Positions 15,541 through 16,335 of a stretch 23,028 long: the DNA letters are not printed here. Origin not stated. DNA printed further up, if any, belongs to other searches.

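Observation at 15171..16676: Three-gene cassette of unrecognised proteins coupled to an NfeD-SPFH pair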

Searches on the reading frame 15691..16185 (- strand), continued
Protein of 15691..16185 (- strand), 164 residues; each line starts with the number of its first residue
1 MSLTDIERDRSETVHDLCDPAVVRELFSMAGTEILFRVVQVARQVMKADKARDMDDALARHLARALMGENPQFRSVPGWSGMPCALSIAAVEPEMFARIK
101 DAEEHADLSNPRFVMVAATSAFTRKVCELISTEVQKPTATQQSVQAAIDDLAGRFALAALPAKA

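Call 60: list_cluster_members(proteins=[P0110, P0125, P0134, P0137, P0093, P0049, P0144, P0177, P0170, P0117])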
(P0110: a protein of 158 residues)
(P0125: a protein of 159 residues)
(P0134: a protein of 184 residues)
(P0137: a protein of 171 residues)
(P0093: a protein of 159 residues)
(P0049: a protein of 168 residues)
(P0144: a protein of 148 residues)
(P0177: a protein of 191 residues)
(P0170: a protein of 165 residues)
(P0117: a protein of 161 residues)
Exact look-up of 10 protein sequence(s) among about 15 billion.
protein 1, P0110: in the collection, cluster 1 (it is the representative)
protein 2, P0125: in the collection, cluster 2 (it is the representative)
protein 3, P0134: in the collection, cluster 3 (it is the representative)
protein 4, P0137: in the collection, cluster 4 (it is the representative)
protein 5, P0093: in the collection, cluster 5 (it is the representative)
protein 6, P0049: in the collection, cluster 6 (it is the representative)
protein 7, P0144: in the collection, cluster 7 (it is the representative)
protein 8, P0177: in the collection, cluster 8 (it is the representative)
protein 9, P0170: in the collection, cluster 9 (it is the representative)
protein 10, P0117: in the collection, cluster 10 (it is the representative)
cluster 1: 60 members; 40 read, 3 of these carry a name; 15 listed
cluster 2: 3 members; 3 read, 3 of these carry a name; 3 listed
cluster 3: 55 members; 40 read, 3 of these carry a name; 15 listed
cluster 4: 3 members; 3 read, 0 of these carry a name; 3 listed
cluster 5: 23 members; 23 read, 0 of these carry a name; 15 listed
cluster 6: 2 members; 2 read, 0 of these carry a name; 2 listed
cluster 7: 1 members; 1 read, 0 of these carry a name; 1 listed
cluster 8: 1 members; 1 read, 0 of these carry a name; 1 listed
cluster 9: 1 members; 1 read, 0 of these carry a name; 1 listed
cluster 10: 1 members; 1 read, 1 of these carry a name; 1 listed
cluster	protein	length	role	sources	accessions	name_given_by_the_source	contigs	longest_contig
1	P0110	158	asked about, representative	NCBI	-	-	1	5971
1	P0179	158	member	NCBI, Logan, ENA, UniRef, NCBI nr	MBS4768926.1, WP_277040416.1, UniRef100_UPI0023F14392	hypothetical protein [Turicimonas muris] | hypothetical protein n=1 Tax=Turicimonas muris TaxID=1796652 RepID=UPI0023F14392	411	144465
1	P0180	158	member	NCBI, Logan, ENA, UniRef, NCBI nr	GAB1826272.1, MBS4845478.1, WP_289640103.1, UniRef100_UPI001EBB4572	hypothetical protein [Turicimonas muris] | hypothetical protein n=2 Tax=Turicimonas muris TaxID=1796652 RepID=UPI001EBB4572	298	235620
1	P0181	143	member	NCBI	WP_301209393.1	hypothetical protein, partial [Turicimonas muris]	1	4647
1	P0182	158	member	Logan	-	-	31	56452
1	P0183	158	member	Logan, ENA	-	-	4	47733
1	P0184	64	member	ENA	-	-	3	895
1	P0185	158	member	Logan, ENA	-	-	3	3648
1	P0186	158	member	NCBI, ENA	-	-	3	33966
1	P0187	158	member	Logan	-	-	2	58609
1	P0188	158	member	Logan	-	-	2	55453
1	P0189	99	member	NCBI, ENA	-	-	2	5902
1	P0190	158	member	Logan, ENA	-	-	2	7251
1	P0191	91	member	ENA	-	-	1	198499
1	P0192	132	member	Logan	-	-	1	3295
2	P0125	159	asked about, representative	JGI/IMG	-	hypothetical protein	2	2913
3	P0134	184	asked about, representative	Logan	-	-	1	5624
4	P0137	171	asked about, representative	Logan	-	-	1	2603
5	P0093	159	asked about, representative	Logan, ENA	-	-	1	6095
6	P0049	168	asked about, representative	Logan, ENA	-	-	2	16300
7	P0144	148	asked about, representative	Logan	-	-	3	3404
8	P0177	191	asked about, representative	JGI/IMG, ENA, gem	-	-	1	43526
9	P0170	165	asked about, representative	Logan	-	-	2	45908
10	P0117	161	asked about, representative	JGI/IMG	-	hypothetical protein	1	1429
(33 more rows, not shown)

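Call 61: find_encoding_contigs(protein=P0177, flank=8000, max_places=1)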
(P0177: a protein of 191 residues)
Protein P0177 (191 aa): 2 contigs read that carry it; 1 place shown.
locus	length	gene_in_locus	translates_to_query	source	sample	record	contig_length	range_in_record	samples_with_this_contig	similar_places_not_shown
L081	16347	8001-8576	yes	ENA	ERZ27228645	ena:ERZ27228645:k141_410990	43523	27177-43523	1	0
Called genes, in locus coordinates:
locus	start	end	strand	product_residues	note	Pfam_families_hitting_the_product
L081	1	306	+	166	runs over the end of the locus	-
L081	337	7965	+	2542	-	PF00225:Kinesin (weak), PF00293:NUDIX, PF03496:ADPrib_exo_Tox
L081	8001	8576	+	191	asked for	-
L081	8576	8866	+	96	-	-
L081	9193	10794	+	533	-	-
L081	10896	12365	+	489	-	PF17236:SU10_MCP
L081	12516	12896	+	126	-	-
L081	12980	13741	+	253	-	-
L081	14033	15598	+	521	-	PF01555:N6_N4_Mtase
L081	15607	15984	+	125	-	-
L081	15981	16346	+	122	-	?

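Call 62: find_encoding_contigs(protein=P0093, flank=8000, max_places=1)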
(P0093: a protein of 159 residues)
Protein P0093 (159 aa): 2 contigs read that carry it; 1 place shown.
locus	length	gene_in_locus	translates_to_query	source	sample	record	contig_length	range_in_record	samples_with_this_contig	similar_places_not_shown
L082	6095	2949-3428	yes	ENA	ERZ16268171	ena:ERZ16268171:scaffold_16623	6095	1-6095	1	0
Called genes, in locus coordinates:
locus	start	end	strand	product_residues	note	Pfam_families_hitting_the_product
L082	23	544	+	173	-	-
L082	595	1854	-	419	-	PF01202:SKI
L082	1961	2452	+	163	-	-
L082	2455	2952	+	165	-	-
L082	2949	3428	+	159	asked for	-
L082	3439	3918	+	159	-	-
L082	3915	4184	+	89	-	-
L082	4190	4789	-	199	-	PF16036:Chalcone_3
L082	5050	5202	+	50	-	-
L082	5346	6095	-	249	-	?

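Call 64: search_protein_families(library=pfam, proteins=[L082:23-544:+, L082:1961-2452:+, L082:2455-2952:+, L082:3915-4184:+, L024:4391-4852:+, L027:1749-2195:+, L081:8576-8866:+, L081:9193-10794:+, L082:595-1854:-], max_evalue=0.1)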
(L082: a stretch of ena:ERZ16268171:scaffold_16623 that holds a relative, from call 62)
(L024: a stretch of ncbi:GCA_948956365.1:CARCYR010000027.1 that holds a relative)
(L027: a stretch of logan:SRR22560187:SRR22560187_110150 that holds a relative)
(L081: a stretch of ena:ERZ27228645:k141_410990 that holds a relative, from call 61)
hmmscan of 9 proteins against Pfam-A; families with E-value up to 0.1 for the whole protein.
L082:23-544:+ (173 aa): 0 families

L082:1961-2452:+ (163 aa): 0 families

L082:2455-2952:+ (165 aa): 0 families

L082:3915-4184:+ (89 aa): 0 families

L024:4391-4852:+ (153 aa): 1 family
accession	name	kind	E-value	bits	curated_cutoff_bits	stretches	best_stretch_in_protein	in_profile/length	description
PF01957.25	NfeD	-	0.023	15.3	29.1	1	95-137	3-41/57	NfeD-like C-terminal, partner-binding domain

L027:1749-2195:+ (148 aa): 1 family
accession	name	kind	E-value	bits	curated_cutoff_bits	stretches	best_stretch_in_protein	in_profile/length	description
PF25482.1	DUF7905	-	0.055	12.9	22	1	24-92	20-85/302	Domain of unknown function (DUF7905)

L081:8576-8866:+ (96 aa): 0 families

L081:9193-10794:+ (533 aa): 1 family
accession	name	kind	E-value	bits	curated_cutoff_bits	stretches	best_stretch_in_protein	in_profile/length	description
PF25588.1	DUF7934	-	0.069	12.9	30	0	214-297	78-158/333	Family of unknown function (DUF7934)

L082:595-1854:- (419 aa): 17 families
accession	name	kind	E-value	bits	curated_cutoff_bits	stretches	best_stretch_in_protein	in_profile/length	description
PF01202.28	SKI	-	1.6e-33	116.5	22.1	1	274-409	1-146/159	Shikimate kinase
PF13671.12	AAA_33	-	0.0001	23.1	27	1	268-339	2-74/143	AAA domain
PF00004.35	AAA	-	0.00019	22.3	21.2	1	268-298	1-31/131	ATPase family associated with various cellular activities (AAA)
PF13238.12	AAA_18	-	0.00024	22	29.4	1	268-293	1-25/128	AAA domain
PF13191.12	AAA_16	-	0.00038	21.4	32.6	1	266-297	25-52/167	AAA ATPase domain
PF20720.3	nSTAND3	-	0.0033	17.6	27.2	1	267-292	19-44/155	Novel STAND NTPase 3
PF13401.12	AAA_22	-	0.0034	18.1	27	1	266-303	6-46/130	AAA domain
PF08433.16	KTI12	-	0.0087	16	22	1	268-331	4-67/271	Chromatin associated protein KTI12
PF07728.20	AAA_5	-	0.013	16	22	1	267-292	1-27/139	AAA domain (dynein-related subfamily)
PF13521.12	AAA_28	-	0.016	15.9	27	1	268-293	2-27/164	AAA domain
PF00931.28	NB-ARC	-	0.019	14.6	23.5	1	264-300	17-55/248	NB-ARC domain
PF01443.25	Viral_helicase1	-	0.021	15.1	21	1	268-312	1-47/228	Viral superfamily 1 RNA helicase core domain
PF13189.12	Cytidylate_kin2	-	0.065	13.9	28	0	272-296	6-30/176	Cytidylate kinase-like family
PF05496.18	RuvB_N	-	0.07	13.3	27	0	266-291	34-59/159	Holliday junction DNA helicase RuvB P-loop domain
PF19975.5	DO-GTPase1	-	0.082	12.6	27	0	269-292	1-24/271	Double-GTPase 1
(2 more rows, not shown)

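Call 67: search_protein_families(library=pfam, proteins=[L041:1189-3756:-, L041:7855-8451:-, L041:8536-9471:-, L037:1684-2874:+, L037:3807-4208:+, L037:7483-8577:-, L080:2038-3228:+, L080:7947-8567:+, L030:6491-7801:+, L030:7805-8989:+], max_evalue=0.00001)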
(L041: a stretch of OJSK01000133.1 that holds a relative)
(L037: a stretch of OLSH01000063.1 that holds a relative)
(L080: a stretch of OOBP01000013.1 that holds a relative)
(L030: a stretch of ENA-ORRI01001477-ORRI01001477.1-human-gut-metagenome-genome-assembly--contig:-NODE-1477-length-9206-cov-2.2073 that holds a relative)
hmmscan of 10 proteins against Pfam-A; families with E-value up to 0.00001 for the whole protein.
L041:1189-3756:- (855 aa): 0 families

L041:7855-8451:- (198 aa): 1 family
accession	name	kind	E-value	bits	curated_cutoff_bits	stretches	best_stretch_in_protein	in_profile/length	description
PF16036.10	Chalcone_3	-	1.4e-39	136.3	27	1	28-194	3-164/165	Chalcone isomerase-like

L041:8536-9471:- (311 aa): 1 family
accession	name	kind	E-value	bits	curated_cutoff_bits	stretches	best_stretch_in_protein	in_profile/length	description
PF00892.27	EamA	-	3.4e-26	92.6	28.2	2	141-279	2-132/135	EamA-like transporter family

L037:1684-2874:+ (396 aa): 1 family
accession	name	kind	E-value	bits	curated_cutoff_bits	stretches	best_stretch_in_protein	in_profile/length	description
PF00291.31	PALP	-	3.2e-41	142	35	1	52-377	4-295/295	Pyridoxal-phosphate dependent enzyme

L037:3807-4208:+ (133 aa): 0 families

L037:7483-8577:- (364 aa): 0 families

L080:2038-3228:+ (396 aa): 1 family
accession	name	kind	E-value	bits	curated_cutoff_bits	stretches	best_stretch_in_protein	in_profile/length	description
PF00291.31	PALP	-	2.1e-42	145.9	35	1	53-377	5-295/295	Pyridoxal-phosphate dependent enzyme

L080:7947-8567:+ (206 aa): 0 families

L030:6491-7801:+ (436 aa): 3 families
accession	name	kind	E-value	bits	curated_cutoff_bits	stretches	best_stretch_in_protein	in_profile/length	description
PF11700.14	ATG22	-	6.7e-39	134.3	24.1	1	63-430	77-481/482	Vacuole effluxer Atg22 like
PF07690.21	MFS_1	-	8.4e-22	78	33.4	2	249-418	1-171/347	Major Facilitator Superfamily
PF13347.12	MFS_2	-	5.2e-10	38.9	27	1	149-361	134-342/427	MFS/sugar transport protein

L030:7805-8989:+ (394 aa): 3 families
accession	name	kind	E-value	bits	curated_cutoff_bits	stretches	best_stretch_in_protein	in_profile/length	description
PF00465.25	Fe-ADH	-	2.3e-39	135.1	31.3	1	15-184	1-168/168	Iron-containing alcohol dehydrogenase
PF25137.1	ADH_Fe_C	-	2.2e-29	103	27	1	196-393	2-193/194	Fe-containing alcohol dehydrogenase family, C-terminal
PF13685.12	Fe-ADH_2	-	2e-09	38.1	28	1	37-119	17-96/149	Iron-containing alcohol dehydrogenase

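Call 77: find_related_loci(query=P0177, collection=viral_contigs, flank=6000)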
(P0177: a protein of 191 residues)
Query P0177 (191 aa) in viral_contigs; peptide patterns used: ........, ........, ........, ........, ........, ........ (x = any residue, [..] = any of these).
27 stretches matched a pattern; 1 encode a relative of the query (tblastn E <= 1e-3); 1 distinct loci.
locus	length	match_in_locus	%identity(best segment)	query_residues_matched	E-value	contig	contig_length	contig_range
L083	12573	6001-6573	100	1-191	1e-124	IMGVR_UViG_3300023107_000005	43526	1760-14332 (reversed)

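Call 78: find_related_loci(query=A8, collection=viral_contigs, flank=6000)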
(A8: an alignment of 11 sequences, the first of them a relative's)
Query A8 (176 aa) in viral_contigs; peptide patterns used: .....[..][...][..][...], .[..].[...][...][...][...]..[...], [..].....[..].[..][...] (x = any residue, [..] = any of these).
42 stretches matched a pattern, but none encodes a relative of the query by tblastn (E <= 1e-3).

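Call 79: find_related_loci(query=A1, collection=viral_contigs, flank=6000)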
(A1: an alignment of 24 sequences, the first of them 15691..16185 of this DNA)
Query A1 (164 aa) in viral_contigs; peptide patterns used: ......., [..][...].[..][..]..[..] (x = any residue, [..] = any of these).
177 stretches matched a pattern, but none encodes a relative of the query by tblastn (E <= 1e-3).
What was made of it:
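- Tried and rejected: Viral-contig scans with B-type and C-type alignments found nothing (calls 78, 79).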

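Call 90: search_dna_similar(query=P0177, collection=phages, mode=protein, max_evalue=0.001)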
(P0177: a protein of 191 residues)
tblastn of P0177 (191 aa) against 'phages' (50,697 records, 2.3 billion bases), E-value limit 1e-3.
Records with a match: 3; places in all: 3; records where one place covers at least 80% of the query: 2.
Best place of each record, by identity: <60% 3.
By first word of the organism name: Pseudomonas 3.
By host as written in the record: Pseudomonas putida 2; Pseudomonas syringae 7C 1.
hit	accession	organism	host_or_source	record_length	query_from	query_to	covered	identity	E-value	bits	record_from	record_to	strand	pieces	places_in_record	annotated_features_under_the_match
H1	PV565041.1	Pseudomonas phage Jeremy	Pseudomonas putida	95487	17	187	90%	34.5%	7e-13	72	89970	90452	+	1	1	hypothetical protein | nucleotide phosphatase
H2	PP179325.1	Pseudomonas phage Touem01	Pseudomonas syringae 7C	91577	20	187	88%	30.4%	2e-8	59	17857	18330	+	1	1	hypothetical protein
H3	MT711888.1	Pseudomonas phage Dolphis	Pseudomonas putida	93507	39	187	78%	33.6%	3e-11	67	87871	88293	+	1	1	hypothetical protein | nucleotide phosphatase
